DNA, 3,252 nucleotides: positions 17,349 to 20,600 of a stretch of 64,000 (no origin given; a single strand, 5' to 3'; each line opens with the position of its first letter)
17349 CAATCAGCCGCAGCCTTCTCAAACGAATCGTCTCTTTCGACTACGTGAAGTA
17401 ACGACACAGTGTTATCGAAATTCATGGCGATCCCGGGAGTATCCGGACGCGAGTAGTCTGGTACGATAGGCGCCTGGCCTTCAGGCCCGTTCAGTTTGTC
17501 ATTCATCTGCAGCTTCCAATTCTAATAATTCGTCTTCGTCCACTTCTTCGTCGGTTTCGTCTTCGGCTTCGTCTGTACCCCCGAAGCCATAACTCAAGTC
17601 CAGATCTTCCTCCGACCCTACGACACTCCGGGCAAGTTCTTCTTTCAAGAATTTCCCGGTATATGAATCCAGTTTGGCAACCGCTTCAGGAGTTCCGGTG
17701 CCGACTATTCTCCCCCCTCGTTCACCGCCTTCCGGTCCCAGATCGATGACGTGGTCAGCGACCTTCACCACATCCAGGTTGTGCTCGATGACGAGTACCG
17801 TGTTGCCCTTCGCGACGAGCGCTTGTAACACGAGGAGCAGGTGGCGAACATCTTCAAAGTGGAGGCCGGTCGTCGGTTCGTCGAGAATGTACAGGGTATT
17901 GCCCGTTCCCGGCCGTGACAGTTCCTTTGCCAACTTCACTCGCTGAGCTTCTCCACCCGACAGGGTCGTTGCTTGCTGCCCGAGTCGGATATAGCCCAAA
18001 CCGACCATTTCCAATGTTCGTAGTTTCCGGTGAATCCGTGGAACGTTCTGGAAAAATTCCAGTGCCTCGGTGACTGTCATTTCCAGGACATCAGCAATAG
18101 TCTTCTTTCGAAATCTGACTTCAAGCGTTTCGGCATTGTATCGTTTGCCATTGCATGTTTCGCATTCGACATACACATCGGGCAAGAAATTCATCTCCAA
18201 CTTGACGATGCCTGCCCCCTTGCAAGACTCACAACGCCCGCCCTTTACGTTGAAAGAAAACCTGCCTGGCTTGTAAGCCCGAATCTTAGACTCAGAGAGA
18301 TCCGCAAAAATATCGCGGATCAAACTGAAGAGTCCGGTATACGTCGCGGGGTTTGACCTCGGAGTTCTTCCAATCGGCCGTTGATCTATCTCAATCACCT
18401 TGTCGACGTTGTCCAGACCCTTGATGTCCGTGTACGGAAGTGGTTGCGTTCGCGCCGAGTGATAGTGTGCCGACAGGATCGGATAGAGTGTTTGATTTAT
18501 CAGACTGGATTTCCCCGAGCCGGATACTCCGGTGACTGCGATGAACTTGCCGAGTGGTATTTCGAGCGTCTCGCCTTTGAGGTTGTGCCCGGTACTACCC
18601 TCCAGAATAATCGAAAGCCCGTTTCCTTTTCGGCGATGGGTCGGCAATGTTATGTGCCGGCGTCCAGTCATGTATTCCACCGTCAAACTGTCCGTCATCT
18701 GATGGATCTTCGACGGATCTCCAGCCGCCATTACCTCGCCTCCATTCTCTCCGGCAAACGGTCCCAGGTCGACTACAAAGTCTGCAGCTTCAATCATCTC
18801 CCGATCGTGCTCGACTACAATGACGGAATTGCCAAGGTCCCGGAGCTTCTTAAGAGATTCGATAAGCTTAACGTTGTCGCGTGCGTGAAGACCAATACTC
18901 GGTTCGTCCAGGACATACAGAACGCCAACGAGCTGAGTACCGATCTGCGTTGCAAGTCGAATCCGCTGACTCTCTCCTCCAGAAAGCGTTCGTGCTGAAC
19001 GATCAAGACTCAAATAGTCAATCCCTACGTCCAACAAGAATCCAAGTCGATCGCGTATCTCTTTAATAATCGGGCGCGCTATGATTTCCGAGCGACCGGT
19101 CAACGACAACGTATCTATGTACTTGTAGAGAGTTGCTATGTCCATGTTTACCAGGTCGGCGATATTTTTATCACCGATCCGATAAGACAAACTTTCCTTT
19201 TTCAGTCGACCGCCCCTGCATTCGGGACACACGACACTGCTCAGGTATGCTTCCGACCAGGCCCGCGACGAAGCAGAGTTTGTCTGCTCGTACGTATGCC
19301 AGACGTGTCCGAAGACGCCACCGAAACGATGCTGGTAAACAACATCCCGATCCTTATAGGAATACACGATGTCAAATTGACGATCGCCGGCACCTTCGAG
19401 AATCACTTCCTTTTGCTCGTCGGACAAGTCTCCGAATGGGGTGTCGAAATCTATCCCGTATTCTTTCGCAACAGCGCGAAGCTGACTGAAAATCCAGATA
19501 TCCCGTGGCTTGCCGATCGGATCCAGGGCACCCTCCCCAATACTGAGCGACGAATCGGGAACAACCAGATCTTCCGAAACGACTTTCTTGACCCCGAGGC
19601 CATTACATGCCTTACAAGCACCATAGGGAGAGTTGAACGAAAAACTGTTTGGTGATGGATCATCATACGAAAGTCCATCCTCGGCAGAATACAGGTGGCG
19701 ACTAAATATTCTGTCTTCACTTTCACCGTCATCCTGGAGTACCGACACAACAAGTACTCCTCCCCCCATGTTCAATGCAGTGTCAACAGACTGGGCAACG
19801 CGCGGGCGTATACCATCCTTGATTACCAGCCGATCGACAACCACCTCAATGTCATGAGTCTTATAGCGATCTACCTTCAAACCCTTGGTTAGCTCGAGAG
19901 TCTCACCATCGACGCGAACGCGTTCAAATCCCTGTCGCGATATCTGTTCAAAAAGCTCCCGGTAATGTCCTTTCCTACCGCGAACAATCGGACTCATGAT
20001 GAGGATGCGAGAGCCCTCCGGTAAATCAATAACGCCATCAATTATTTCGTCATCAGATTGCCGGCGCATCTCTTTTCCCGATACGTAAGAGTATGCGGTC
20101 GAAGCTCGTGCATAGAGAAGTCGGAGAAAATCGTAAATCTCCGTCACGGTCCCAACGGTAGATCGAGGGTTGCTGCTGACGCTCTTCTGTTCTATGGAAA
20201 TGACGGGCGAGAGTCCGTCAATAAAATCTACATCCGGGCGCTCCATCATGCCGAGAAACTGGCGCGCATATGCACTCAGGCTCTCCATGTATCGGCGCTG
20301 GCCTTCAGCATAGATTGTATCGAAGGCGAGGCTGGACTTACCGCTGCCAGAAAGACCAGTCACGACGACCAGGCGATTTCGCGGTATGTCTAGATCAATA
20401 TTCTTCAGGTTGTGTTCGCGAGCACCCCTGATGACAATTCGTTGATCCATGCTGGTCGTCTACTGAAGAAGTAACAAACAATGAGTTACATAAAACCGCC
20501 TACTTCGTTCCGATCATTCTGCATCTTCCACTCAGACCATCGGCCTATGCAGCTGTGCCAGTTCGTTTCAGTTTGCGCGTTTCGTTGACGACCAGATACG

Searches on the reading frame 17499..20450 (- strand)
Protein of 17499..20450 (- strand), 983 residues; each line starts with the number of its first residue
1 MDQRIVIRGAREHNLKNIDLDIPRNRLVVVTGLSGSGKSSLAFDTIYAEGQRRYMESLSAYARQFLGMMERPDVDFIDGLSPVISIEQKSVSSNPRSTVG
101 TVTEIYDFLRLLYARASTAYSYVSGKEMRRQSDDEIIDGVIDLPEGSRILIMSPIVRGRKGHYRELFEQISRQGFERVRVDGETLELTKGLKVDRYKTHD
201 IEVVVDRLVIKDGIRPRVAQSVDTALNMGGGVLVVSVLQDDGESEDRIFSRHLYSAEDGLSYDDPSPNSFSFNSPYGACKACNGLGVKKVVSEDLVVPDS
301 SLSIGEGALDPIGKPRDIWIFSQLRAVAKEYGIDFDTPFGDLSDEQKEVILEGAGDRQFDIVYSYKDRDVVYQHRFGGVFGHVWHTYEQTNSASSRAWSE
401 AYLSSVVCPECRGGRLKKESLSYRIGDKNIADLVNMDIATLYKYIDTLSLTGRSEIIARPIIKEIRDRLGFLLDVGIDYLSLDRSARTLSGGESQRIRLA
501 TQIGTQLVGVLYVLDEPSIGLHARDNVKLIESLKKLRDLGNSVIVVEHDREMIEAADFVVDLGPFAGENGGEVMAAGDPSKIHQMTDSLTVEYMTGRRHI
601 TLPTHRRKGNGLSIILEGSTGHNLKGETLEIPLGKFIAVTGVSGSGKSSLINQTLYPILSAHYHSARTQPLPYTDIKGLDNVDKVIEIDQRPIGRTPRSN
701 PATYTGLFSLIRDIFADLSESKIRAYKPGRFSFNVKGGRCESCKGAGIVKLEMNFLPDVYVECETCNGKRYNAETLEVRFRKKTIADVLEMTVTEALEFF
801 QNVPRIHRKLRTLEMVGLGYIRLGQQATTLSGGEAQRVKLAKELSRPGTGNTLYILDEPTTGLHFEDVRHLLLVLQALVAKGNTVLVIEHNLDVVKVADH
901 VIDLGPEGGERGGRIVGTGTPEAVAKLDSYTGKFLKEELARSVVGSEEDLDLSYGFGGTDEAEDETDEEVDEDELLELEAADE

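Call 101: search_protein_families(library=pfam, proteins=[window:17499-20450:-], max_evalue=0.00001)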
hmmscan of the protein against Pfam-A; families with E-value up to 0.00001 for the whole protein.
window:17499-20450:- (983 aa): 7 families
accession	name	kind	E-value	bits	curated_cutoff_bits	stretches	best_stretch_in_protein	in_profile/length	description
PF17760.6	UvrA_inter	-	1.5e-36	125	23.3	1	131-237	1-107/109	UvrA interaction domain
PF17755.6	UvrA_DNA-bind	-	1.8e-29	102.7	23.2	1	293-400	2-109/110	UvrA DNA-binding domain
PF00005.33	ABC_tran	-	2e-20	74.2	25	0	791-861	74-137/137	ABC transporter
PF02463.25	SMC_N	-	8.5e-13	48.7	40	0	160-560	117-209/220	RecF/RecN/SMC N terminal domain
PF20703.3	nSTAND1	-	6.4e-09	36.3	27.1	0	635-663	34-62/379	Novel STAND NTPase 1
PF13191.12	AAA_16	-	2.4e-07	31.8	32.6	0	23-65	22-63/167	AAA ATPase domain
PF13555.12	AAA_29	-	4.2e-07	30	27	0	624-652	12-40/61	P-loop containing region of AAA domain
